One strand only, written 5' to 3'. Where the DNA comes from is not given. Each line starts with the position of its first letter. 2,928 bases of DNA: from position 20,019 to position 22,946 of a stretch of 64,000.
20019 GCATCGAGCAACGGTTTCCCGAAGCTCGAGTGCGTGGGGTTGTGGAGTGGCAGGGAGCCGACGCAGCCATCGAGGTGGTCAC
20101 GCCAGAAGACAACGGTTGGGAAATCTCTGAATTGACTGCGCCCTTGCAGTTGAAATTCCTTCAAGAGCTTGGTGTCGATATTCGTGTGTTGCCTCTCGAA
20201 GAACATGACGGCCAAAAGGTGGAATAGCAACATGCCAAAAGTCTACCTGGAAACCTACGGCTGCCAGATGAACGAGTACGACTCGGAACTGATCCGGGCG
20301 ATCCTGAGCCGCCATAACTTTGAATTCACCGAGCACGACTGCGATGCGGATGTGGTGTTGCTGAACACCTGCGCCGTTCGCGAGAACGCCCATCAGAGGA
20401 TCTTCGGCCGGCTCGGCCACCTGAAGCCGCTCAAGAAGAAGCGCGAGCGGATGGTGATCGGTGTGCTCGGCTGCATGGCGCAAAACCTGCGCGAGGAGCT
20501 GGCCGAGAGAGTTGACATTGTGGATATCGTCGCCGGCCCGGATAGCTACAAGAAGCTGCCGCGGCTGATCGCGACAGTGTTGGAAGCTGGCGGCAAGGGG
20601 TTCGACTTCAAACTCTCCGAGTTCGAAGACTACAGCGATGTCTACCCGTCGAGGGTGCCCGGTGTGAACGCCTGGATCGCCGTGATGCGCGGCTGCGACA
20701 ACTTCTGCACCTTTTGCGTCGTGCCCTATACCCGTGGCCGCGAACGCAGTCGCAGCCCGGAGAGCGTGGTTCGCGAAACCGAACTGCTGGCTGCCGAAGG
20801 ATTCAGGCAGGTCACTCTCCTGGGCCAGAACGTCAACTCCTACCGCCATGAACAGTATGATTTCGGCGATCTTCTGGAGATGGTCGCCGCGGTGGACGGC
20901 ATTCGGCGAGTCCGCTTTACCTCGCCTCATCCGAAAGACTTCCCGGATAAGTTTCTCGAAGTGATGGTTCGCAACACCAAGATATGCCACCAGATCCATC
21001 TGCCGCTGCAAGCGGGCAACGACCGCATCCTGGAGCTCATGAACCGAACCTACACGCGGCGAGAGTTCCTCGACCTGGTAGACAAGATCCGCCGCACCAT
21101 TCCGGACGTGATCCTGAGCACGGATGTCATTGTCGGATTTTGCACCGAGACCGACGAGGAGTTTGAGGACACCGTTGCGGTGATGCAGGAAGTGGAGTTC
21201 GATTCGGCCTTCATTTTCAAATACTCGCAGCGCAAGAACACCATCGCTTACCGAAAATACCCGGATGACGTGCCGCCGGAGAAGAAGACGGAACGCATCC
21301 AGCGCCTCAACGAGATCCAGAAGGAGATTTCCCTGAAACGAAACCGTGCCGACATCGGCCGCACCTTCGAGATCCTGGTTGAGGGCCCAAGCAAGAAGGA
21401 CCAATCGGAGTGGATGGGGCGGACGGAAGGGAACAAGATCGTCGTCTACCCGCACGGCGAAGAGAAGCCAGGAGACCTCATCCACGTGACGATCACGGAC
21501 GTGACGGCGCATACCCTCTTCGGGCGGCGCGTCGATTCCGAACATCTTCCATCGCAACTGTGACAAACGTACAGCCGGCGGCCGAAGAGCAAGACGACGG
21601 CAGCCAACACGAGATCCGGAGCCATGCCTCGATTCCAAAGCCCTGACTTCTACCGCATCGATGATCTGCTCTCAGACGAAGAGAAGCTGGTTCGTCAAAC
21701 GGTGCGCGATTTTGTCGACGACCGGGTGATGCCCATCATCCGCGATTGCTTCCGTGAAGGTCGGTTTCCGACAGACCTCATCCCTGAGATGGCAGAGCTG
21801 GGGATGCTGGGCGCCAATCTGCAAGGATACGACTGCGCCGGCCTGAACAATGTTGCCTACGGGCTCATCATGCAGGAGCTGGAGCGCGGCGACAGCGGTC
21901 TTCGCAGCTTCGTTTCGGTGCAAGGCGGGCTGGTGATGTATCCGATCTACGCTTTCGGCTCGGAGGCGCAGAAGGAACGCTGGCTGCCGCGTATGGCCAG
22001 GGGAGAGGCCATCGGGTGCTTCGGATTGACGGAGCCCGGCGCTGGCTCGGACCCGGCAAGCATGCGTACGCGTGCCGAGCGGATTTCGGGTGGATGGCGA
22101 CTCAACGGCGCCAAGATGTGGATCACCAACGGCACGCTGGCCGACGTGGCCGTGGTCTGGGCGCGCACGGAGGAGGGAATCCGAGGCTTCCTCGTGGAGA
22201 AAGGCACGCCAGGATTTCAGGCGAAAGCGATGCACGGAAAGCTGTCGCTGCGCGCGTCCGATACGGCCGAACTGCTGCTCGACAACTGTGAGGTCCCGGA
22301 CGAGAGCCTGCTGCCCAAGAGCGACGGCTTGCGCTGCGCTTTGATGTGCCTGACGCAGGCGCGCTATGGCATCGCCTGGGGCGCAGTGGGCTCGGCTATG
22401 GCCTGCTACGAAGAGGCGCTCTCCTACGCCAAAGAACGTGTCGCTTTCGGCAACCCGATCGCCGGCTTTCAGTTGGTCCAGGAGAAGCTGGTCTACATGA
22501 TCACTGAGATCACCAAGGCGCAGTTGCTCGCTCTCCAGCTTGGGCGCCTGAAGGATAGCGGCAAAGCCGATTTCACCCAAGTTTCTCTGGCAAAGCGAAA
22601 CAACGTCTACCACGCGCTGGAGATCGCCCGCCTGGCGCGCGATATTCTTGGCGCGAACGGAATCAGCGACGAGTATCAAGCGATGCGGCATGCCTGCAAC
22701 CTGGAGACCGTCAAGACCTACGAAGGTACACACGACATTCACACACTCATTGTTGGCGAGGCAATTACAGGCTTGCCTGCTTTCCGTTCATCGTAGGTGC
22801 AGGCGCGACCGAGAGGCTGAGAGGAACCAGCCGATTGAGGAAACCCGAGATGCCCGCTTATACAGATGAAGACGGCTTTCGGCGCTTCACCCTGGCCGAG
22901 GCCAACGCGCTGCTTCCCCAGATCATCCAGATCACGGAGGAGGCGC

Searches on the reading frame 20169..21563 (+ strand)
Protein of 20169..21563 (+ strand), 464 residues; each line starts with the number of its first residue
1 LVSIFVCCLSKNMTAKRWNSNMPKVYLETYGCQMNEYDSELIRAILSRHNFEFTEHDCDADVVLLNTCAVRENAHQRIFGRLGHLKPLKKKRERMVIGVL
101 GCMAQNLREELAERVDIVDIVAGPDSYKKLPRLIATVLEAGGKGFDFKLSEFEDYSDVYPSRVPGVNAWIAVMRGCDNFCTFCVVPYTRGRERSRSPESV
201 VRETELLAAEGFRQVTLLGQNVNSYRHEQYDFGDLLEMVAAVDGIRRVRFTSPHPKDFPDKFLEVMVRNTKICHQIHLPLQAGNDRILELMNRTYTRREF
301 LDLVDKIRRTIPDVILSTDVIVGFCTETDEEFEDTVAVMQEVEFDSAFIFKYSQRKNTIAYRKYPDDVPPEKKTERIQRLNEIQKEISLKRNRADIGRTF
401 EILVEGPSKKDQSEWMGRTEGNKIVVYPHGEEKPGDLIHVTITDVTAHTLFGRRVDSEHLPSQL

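Call 54: search_protein_families(library=pfam, proteins=[window:20169-21563:+], max_evalue=0.00001)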
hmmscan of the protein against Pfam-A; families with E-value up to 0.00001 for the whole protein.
window:20169-21563:+ (464 aa): 3 families
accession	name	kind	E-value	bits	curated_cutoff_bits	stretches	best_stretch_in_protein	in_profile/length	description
PF04055.27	Radical_SAM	-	4.7e-30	105.4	29.5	1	172-336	3-163/166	Radical SAM superfamily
PF00919.26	UPF0004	-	1e-29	102.9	27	1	24-123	1-98/98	Uncharacterized protein family UPF0004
PF01938.26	TRAM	-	1.2e-11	44.7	21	1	396-453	4-59/61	TRAM domain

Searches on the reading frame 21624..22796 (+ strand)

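Call 54: search_protein_families(library=pfam, proteins=[window:21624-22796:+], max_evalue=0.00001)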
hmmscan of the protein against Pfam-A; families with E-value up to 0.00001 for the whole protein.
window:21624-22796:+ (390 aa): 4 families
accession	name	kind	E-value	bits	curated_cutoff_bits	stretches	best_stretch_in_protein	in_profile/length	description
PF02771.21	Acyl-CoA_dh_N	-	4.9e-36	124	22.9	1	17-128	1-113/113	Acyl-CoA dehydrogenase, N-terminal domain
PF00441.29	Acyl-CoA_dh_1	-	2.8e-32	112.4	22.4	1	234-381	2-149/150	Acyl-CoA dehydrogenase, C-terminal domain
PF02770.24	Acyl-CoA_dh_M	-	4.1e-24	85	33.3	1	132-222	1-97/97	Acyl-CoA dehydrogenase, middle domain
PF08028.16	Acyl-CoA_dh_2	-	1.6e-08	35.4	22.7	1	249-369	2-132/134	Acyl-CoA dehydrogenase, C-terminal domain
